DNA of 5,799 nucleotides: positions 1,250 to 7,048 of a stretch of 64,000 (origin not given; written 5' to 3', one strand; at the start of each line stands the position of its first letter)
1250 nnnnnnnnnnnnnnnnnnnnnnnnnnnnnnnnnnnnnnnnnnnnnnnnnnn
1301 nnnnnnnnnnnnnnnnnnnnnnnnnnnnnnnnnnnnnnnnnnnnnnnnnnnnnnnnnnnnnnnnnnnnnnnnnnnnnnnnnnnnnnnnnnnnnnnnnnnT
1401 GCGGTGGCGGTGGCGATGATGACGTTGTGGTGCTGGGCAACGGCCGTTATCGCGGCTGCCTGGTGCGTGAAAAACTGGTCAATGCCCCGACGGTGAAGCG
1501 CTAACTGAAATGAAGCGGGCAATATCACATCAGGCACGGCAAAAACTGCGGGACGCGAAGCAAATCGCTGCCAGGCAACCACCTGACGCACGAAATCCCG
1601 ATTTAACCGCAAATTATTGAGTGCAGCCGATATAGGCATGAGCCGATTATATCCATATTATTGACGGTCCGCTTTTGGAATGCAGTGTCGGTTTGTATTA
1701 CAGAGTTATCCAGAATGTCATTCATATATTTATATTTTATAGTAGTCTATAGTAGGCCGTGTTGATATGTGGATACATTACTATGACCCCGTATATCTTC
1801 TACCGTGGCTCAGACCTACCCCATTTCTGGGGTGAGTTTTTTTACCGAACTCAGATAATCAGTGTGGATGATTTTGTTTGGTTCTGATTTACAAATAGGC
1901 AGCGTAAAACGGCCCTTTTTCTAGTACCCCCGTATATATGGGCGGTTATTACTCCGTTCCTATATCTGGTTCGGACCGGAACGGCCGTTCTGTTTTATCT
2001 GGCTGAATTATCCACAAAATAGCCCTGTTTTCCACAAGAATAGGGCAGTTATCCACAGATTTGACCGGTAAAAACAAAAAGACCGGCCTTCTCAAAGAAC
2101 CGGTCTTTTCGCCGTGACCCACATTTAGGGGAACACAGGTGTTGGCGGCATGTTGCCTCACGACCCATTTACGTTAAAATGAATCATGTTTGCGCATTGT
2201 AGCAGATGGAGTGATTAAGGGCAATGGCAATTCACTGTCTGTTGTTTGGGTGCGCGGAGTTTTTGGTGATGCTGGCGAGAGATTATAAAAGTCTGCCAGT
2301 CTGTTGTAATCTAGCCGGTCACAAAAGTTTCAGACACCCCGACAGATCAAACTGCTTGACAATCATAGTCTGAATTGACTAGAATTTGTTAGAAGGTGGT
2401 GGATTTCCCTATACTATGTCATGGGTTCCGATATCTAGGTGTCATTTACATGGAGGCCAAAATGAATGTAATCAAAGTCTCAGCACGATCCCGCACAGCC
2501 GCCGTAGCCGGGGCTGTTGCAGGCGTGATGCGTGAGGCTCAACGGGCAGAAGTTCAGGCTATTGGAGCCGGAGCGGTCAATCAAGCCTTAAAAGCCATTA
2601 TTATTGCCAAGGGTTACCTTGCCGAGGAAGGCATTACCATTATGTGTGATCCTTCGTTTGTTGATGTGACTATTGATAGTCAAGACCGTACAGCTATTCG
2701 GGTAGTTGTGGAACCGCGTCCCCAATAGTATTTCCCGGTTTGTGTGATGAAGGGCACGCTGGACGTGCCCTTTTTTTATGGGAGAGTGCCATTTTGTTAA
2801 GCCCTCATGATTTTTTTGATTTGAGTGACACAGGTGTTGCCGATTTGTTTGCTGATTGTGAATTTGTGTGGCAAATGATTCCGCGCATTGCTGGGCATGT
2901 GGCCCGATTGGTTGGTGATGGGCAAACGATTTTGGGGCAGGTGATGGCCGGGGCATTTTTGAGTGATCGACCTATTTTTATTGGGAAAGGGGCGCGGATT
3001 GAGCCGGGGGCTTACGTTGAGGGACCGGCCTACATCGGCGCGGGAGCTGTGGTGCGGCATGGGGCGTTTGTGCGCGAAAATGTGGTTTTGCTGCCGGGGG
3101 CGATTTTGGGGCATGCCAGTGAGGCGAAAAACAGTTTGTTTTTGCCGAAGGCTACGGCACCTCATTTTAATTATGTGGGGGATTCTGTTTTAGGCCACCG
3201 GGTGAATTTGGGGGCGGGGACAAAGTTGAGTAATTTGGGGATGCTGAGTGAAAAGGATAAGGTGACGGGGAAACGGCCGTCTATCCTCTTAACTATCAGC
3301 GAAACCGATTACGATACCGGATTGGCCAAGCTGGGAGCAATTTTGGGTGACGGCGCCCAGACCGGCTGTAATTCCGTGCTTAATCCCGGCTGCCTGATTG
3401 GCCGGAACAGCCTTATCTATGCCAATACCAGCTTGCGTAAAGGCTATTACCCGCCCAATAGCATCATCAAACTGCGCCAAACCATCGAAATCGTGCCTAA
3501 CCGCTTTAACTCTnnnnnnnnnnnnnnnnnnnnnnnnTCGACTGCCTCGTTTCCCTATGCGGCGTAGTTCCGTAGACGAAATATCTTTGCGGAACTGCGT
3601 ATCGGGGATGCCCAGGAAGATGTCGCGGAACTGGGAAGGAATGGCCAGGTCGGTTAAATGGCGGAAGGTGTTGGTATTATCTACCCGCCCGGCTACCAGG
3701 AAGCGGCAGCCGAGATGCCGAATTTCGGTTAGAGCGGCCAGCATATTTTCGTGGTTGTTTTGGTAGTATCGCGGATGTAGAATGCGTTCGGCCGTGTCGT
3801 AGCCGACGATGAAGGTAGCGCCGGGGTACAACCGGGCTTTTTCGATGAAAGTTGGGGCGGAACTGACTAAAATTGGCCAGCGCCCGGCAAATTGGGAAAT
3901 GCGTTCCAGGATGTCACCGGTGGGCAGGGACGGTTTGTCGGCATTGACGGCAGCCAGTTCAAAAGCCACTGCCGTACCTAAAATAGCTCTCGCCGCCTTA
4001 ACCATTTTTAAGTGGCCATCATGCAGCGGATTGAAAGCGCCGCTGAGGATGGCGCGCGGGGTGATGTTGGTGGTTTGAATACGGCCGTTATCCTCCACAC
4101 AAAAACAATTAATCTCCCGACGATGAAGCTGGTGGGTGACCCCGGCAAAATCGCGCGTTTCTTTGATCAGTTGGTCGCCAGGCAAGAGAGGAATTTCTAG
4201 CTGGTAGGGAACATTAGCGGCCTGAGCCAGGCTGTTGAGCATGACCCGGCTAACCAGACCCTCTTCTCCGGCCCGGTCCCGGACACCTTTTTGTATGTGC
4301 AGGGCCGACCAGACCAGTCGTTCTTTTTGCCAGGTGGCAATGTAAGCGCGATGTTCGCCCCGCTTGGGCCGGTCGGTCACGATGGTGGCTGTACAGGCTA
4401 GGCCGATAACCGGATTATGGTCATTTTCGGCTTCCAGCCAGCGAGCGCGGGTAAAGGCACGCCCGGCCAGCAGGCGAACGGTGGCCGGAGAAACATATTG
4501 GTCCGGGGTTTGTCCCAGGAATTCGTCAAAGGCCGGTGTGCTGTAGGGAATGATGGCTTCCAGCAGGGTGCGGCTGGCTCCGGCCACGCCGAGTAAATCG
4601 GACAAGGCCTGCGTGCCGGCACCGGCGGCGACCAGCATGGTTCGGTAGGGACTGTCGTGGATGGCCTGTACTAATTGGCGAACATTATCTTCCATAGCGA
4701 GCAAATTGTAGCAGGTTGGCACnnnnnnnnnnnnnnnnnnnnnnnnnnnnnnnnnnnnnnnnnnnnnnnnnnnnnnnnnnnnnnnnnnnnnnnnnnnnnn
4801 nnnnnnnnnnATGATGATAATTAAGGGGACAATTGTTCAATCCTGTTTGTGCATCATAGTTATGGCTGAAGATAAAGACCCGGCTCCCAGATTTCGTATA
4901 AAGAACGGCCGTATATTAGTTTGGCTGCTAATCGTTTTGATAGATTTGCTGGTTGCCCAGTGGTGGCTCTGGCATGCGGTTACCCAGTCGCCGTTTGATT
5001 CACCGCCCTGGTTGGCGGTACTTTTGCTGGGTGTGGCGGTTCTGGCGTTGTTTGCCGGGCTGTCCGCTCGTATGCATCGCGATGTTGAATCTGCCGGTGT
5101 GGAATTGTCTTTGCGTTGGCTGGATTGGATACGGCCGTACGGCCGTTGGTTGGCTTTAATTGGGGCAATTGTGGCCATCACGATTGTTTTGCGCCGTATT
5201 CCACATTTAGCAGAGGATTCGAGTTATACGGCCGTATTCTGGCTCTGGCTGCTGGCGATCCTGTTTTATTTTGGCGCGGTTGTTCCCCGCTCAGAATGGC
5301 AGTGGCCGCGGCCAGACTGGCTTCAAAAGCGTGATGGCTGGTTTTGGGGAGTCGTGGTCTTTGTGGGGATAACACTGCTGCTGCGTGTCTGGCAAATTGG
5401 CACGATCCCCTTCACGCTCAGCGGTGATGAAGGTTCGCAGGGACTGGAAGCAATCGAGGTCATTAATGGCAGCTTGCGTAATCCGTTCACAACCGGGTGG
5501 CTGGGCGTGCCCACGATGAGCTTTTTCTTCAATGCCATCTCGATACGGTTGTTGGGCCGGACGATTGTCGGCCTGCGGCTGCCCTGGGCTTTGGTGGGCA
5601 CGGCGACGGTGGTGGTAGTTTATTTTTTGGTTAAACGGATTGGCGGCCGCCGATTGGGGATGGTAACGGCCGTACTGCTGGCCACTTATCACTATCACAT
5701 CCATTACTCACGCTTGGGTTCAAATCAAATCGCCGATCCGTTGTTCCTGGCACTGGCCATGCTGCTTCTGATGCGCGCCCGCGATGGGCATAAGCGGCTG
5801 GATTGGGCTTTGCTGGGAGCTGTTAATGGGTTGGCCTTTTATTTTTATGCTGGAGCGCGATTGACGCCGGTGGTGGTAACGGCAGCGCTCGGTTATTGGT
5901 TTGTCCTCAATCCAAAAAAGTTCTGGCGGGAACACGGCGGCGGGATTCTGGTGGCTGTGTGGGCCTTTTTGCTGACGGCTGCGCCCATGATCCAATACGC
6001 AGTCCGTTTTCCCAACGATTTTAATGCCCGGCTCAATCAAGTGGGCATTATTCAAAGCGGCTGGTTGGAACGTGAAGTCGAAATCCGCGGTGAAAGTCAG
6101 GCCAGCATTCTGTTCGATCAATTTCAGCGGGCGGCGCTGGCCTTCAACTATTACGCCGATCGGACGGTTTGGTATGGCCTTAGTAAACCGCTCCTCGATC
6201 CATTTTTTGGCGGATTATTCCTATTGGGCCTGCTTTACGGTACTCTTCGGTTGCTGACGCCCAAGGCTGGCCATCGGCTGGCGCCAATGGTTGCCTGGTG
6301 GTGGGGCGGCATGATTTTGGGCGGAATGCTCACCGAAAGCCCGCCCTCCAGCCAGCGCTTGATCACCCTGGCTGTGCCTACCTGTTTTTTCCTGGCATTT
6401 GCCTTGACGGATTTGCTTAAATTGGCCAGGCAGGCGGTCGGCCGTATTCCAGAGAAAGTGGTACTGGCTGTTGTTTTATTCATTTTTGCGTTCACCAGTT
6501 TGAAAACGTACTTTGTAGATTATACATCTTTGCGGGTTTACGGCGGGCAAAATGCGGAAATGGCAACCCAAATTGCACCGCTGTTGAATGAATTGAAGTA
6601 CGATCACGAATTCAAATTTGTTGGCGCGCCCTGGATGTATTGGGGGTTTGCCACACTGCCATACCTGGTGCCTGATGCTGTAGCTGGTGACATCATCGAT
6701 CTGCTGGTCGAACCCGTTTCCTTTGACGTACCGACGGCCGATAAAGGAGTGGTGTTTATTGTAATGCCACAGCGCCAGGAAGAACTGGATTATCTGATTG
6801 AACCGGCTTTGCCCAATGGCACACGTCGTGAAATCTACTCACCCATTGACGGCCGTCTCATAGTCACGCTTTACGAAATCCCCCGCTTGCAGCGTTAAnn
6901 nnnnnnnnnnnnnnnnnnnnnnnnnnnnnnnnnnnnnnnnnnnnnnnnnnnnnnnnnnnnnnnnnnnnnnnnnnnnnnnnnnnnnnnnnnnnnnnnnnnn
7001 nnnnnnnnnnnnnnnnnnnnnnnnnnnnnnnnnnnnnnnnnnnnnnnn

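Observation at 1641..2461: oriC-like architecture in the largest non-coding gap: phased DnaA boxes plus AT-rich tract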

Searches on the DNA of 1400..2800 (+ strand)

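Call 5: search_rna_families(source=window, start=1400, end=2800, threshold=evalue, max_evalue=1, show_alignments=3)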
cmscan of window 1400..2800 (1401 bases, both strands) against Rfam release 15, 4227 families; matches with E-value up to 1: 2.
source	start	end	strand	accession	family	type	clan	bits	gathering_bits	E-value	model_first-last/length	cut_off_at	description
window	2104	2138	-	RF03156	L31-Firmicutes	Cis-reg; leader;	CL00118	19.5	33.3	0.31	1-31/32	no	L31-Firmicutes ribosomal protein leader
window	2749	2788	-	RF02503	Atu_C9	Gene; sRNA;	-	12.9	40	0.98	148-192/192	no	Rhizobiales sRNA Atu_C9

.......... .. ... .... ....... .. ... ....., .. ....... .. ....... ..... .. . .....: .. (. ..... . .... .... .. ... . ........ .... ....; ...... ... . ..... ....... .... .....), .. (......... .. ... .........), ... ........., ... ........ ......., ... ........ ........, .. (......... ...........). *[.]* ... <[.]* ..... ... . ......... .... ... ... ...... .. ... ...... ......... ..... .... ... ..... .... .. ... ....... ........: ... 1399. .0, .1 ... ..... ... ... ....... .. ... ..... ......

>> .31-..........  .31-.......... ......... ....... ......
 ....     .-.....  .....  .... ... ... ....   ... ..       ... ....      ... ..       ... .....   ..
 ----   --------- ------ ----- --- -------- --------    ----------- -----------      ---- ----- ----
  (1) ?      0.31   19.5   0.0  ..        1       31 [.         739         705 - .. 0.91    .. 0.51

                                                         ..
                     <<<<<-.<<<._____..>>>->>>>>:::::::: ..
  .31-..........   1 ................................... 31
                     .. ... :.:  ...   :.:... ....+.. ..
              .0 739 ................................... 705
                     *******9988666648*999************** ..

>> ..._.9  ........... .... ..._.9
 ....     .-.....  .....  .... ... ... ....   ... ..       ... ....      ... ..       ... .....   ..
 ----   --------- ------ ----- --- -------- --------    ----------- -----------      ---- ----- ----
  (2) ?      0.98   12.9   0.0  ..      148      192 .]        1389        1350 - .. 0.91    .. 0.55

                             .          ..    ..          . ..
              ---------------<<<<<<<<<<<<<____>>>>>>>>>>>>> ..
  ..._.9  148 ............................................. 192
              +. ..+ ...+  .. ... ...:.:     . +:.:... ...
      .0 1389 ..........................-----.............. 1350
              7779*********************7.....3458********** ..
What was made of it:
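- No Rfam family matches (call 5).
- Tried and rejected: Rfam at a permissive threshold returned only two sub-threshold chance-level hits (call 5).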

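Call 14: search_dna_similar(query=window:1641-2461:+, collection=plasmids, mode=distant)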
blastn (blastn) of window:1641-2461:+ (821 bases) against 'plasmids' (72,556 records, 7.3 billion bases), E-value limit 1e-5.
No match.
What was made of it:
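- Tried and rejected: Plasmid origin. blastn against plasmids gave no match (call 14).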

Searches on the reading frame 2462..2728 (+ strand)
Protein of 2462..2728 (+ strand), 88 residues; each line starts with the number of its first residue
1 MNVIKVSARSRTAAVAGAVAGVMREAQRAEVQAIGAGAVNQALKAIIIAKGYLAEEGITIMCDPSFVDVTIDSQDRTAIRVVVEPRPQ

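Call 11: search_protein_families(library=pfam, proteins=[window:2462-2725:+])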
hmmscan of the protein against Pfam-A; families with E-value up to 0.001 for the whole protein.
window:2462-2725:+ (88 aa): 1 family
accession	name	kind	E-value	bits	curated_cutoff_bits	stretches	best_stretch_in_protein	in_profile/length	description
PF04232.17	SpoVS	-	1e-32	112.2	24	1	2-83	1-82/83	Stage V sporulation protein S (SpoVS)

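Call 12: find_encoding_contigs(protein=window:2462-2728:+, flank=10000, max_places=10)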
Protein window:2462-2728:+ (88 aa): no gene with exactly this product is on record in the collection.

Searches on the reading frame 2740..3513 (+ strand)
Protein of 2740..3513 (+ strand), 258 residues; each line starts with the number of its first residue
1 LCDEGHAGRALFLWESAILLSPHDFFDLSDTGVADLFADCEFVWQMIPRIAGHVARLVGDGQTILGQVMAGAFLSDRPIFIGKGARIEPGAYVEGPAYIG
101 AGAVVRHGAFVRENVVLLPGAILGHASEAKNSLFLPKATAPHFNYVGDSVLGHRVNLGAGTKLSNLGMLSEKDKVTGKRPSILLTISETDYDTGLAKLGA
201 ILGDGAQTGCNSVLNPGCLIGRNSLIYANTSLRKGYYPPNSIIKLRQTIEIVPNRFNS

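Call 11: search_protein_families(library=pfam, proteins=[window:2740-3513:+])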
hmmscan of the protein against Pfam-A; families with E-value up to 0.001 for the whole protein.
window:2740-3513:+ (258 aa): 2 families
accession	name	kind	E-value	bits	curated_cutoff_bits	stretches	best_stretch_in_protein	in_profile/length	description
PF00132.30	Hexapep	-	2.4e-18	65.4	27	2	79-112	2-35/36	Bacterial transferase hexapeptide (six repeats)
PF25084.1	LbH_EIF2B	-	4.4e-06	27.1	54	0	79-175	4-99/105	EIF2B subunit epsilon LbH domain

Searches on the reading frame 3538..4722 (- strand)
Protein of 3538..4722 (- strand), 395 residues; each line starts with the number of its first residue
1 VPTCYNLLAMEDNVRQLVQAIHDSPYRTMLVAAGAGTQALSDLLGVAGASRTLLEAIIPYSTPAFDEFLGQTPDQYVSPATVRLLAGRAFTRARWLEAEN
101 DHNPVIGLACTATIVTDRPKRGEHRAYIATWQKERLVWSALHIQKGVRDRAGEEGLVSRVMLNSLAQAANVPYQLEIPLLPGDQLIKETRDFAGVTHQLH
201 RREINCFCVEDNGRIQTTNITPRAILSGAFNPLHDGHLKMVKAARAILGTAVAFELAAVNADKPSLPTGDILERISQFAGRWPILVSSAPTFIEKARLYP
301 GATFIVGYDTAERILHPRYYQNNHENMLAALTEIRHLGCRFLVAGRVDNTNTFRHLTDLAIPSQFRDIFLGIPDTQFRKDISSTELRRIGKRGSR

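Call 11: search_protein_families(library=pfam, proteins=[window:3538-4722:-])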
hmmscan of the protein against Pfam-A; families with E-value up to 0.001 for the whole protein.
window:3538-4722:- (395 aa): 1 family
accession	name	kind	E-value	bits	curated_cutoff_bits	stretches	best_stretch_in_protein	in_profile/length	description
PF01467.32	CTP_transf_like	-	1.4e-06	28.9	21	1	226-388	2-132/133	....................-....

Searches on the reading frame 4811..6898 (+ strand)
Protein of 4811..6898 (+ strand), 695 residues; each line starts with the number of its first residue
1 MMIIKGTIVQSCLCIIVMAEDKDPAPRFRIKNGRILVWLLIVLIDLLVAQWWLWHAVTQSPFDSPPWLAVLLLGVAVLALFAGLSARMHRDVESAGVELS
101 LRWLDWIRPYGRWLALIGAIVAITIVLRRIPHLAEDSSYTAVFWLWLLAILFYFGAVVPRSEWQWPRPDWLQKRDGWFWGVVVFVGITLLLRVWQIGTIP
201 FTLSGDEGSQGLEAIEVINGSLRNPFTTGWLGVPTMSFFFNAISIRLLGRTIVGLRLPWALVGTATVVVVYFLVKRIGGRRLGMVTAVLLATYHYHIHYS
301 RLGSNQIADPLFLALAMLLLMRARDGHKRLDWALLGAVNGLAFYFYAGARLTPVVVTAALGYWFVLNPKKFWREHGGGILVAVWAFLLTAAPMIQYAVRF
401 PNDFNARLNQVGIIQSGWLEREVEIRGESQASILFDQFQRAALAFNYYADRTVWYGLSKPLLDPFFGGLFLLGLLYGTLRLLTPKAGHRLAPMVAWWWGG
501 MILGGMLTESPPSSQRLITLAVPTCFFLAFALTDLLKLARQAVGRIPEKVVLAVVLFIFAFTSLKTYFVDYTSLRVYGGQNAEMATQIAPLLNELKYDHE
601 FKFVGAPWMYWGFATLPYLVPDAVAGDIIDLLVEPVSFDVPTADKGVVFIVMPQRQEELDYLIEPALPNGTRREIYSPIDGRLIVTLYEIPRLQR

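Call 11: search_protein_families(library=pfam, proteins=[window:4811-6895:+])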
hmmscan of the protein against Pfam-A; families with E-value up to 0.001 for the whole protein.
window:4811-6895:+ (695 aa): 1 family
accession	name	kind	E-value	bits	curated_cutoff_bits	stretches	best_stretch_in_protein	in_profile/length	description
PF13231.12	PMT_2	-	3.6e-15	57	26.1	1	234-390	3-155/160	Dolichyl-phosphate-mannose-protein mannosyltransferase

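Call 13: find_encoding_contigs(protein=window:4811-6898:+, flank=10000, max_places=6)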
Protein window:4811-6898:+ (695 aa): no gene with exactly this product is on record in the collection.
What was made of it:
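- Tried and rejected: Exact-protein look-ups for the window's SpoVS and glycosyltransferase found nothing (calls 12, 13).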
